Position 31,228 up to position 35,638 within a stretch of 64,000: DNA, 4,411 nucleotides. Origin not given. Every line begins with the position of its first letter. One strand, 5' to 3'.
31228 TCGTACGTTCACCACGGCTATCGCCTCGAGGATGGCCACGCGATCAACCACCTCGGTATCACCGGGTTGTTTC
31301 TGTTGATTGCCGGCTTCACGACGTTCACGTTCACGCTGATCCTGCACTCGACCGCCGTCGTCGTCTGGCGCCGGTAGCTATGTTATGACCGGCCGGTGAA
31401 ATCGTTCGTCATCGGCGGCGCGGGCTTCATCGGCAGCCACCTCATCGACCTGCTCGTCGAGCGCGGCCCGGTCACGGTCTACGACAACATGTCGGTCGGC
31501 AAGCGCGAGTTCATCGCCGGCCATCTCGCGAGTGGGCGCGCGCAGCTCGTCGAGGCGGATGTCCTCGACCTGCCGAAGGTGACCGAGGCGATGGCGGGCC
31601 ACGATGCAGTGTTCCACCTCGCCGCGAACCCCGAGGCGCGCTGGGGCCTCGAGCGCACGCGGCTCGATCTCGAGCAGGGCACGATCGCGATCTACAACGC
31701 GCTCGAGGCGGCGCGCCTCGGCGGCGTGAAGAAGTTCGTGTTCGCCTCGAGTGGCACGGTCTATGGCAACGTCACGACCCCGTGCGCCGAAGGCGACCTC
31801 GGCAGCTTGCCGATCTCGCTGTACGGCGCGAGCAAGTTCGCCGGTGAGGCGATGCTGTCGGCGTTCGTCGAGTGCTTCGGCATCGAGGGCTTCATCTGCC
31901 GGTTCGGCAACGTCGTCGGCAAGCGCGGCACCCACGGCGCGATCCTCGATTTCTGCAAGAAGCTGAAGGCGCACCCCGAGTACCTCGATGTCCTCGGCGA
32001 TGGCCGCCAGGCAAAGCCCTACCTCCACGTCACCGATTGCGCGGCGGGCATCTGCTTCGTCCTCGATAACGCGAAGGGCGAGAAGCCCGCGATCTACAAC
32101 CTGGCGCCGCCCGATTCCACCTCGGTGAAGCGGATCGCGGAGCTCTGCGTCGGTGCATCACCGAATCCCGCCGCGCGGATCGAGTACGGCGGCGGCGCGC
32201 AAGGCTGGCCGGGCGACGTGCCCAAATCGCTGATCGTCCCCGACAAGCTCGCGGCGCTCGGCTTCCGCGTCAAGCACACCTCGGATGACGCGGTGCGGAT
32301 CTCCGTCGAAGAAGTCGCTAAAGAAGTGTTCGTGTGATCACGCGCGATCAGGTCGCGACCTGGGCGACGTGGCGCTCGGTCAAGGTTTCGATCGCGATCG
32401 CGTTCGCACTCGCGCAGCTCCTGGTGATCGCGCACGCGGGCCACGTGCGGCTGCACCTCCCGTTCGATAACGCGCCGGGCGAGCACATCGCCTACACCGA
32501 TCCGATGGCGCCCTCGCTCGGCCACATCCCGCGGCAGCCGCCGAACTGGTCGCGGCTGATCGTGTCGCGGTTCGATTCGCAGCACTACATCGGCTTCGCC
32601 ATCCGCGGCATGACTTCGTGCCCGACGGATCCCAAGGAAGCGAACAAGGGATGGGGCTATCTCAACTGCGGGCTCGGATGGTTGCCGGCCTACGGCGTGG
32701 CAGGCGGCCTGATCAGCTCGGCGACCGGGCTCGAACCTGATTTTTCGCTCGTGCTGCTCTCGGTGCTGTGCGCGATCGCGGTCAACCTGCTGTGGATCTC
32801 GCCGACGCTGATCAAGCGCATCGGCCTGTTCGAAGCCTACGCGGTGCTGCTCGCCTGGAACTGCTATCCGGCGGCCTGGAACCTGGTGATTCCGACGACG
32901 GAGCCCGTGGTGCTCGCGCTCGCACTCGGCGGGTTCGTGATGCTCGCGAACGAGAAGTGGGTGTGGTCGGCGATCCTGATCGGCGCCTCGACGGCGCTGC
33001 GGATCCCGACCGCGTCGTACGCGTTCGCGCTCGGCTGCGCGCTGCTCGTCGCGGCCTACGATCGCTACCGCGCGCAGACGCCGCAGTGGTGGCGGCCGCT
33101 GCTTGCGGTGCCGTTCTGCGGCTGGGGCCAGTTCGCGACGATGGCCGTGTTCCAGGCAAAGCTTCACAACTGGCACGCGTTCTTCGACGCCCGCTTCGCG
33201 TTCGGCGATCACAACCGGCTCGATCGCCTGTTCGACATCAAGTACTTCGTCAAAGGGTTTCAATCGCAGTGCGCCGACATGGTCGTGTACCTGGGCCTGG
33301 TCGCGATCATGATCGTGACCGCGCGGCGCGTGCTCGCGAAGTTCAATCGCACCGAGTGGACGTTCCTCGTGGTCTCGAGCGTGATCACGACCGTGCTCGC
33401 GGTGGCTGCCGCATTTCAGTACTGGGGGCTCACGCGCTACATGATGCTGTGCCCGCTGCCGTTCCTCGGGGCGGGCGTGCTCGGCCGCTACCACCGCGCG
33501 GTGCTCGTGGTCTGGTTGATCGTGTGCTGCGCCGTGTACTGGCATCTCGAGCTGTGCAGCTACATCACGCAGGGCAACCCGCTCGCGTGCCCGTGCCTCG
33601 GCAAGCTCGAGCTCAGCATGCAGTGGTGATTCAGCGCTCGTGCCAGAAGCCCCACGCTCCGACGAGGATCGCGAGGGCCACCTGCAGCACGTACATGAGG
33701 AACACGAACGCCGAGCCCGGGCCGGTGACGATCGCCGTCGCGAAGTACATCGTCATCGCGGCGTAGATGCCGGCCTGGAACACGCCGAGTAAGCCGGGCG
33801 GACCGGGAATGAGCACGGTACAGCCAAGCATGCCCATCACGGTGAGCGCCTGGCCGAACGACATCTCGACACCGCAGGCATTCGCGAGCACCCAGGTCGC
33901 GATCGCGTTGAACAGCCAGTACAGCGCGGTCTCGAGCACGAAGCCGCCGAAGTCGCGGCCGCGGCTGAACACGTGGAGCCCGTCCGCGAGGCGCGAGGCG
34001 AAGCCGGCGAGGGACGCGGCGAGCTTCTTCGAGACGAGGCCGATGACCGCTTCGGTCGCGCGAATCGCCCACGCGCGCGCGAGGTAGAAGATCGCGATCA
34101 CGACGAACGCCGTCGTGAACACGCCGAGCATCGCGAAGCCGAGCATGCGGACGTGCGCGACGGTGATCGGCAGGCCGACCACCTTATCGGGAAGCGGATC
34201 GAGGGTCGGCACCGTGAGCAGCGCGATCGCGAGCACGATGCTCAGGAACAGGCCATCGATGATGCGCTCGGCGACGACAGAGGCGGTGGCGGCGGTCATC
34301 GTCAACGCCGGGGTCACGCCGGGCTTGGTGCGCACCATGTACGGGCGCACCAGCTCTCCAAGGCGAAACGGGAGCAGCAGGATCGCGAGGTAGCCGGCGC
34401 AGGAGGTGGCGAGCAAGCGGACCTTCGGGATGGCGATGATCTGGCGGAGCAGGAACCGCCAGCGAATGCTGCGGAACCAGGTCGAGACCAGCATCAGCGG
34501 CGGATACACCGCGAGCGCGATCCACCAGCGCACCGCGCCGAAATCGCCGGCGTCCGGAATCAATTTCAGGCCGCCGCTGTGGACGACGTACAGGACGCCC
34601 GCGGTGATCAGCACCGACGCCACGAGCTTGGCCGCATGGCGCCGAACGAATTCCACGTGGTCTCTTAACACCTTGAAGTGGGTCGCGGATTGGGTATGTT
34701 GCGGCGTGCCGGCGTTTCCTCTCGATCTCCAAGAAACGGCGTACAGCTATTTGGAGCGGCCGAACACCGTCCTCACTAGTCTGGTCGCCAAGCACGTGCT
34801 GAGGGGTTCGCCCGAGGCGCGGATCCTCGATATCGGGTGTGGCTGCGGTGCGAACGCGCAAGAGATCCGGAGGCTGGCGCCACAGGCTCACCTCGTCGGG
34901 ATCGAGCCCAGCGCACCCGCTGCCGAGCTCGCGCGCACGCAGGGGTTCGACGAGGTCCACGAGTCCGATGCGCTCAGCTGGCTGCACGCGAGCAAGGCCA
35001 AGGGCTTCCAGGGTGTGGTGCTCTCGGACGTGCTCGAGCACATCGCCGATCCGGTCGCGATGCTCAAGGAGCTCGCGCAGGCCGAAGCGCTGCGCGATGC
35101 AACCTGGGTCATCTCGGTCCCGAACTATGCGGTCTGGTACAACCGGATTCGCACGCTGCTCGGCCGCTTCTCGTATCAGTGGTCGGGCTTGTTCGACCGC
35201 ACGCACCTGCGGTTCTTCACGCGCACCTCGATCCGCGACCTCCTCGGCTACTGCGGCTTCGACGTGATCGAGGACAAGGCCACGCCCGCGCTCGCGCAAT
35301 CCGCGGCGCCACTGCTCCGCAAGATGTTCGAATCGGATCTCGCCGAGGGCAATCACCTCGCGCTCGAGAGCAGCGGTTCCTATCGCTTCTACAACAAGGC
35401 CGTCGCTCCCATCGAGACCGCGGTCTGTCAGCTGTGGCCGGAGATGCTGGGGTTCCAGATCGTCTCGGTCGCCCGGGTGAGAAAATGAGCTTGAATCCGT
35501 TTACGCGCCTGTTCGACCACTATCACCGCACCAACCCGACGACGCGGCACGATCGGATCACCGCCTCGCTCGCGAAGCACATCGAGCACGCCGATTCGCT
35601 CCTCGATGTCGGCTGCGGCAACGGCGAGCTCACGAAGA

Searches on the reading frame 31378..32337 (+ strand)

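Call 15: search_protein_families(library=pfam, proteins=[window:31378-32337:+], max_evalue=0.001)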
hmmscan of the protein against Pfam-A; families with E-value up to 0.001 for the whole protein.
window:31378-32337:+ (319 aa): 8 families
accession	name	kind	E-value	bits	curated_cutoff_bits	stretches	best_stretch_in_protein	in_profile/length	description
PF01370.27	Epimerase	-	1.3e-40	139.8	20.9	1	10-243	2-240/240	NAD dependent epimerase/dehydratase family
PF16363.11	GDP_Man_Dehyd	-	2.3e-27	96.8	27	1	10-256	1-261/332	GDP-mannose 4,6 dehydratase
PF13460.12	NAD_binding_10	-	1e-13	52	27.2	1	13-137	1-110/184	NAD(P)H-binding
PF01073.25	3Beta_HSD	-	1.3e-13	51.1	22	1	11-140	2-133/280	3-beta hydroxysteroid dehydrogenase/isomerase family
PF02719.21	Polysacc_synt_2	-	3.2e-08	33.5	20.2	1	11-185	3-177/293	Polysaccharide biosynthesis protein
PF04321.23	RmlD_sub_bind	-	6.1e-07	29.2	27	1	10-255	4-225/287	RmlD substrate binding domain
PF07993.18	NAD_binding_4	-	5.7e-06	26.1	20.1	0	66-189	80-216/258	Male sterility protein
PF05368.20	NmrA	-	0.00024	21.2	27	1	11-126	7-108/298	NmrA-like family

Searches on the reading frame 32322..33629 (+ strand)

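Call 15: search_protein_families(library=pfam, proteins=[window:32322-33629:+], max_evalue=0.001)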
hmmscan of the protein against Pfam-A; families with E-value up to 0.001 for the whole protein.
window:32322-33629:+ (435 aa): 0 families

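Call 62: search_protein_families(library=pfam, proteins=[window:32322-33629:+], max_evalue=1)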
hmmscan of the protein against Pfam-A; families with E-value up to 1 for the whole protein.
window:32322-33629:+ (435 aa): 0 families

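Call 63: search_protein_families(library=ncbifam, proteins=[window:32322-33629:+], max_evalue=0.01)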
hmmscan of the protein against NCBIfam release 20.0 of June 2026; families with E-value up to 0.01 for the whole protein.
window:32322-33629:+ (435 aa): 1 family
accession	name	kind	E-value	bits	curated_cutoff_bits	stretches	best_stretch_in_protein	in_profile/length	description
NF046093.1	AZOBR_p60025_fam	subfamily_domain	0.00053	19.3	150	1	143-248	114-214/232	AZOBR_p60025 family cell surface glycopolymer formation protein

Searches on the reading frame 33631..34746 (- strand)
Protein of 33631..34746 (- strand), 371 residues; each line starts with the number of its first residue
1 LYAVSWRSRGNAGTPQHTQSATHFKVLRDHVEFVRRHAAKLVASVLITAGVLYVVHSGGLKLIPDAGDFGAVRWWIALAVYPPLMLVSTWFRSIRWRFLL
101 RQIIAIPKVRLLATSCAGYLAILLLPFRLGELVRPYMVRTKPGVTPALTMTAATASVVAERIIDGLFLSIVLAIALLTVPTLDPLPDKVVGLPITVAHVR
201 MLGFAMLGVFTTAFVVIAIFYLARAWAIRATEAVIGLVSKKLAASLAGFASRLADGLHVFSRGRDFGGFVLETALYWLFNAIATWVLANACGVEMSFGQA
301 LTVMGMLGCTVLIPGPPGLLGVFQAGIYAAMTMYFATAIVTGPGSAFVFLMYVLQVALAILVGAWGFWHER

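Call 15: search_protein_families(library=pfam, proteins=[window:33631-34746:-], max_evalue=0.001)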
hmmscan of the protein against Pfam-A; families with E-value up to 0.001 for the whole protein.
window:33631-34746:- (371 aa): 1 family
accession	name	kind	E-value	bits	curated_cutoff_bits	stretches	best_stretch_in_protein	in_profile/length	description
PF03706.18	LPG_synthase_TM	-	3e-25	89.7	33.4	1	42-355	2-294/302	Lysylphosphatidylglycerol synthase TM region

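Call 63: search_protein_families(library=ncbifam, proteins=[window:33631-34746:-], max_evalue=0.01)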
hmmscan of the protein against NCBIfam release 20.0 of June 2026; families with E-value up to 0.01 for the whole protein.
window:33631-34746:- (371 aa): 0 families

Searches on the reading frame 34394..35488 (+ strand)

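Call 15: search_protein_families(library=pfam, proteins=[window:34394-35488:+], max_evalue=0.001)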
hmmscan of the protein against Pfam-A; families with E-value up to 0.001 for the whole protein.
window:34394-35488:+ (364 aa): 7 families
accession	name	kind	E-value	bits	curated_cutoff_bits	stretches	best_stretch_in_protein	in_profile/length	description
PF13489.12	Methyltransf_23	-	2.8e-20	73.1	27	1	127-293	9-163/164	Methyltransferase domain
PF08242.18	Methyltransf_12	-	9e-11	42.8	30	1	145-229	1-90/98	Methyltransferase domain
PF13847.12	Methyltransf_31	-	1.1e-09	38.6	27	1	141-230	4-100/145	Methyltransferase domain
PF08241.18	Methyltransf_11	-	2e-09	38.4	21.2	1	145-229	1-85/95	Methyltransferase domain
PF13649.12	Methyltransf_25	-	2e-09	38.4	27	1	144-229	1-91/97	Methyltransferase domain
PF07021.18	MetW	-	1.7e-07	31.5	21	1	140-255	13-122/193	Methionine biosynthesis protein MetW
PF05175.20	MTS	-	0.00068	19.7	23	0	138-183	29-74/170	Methyltransferase small domain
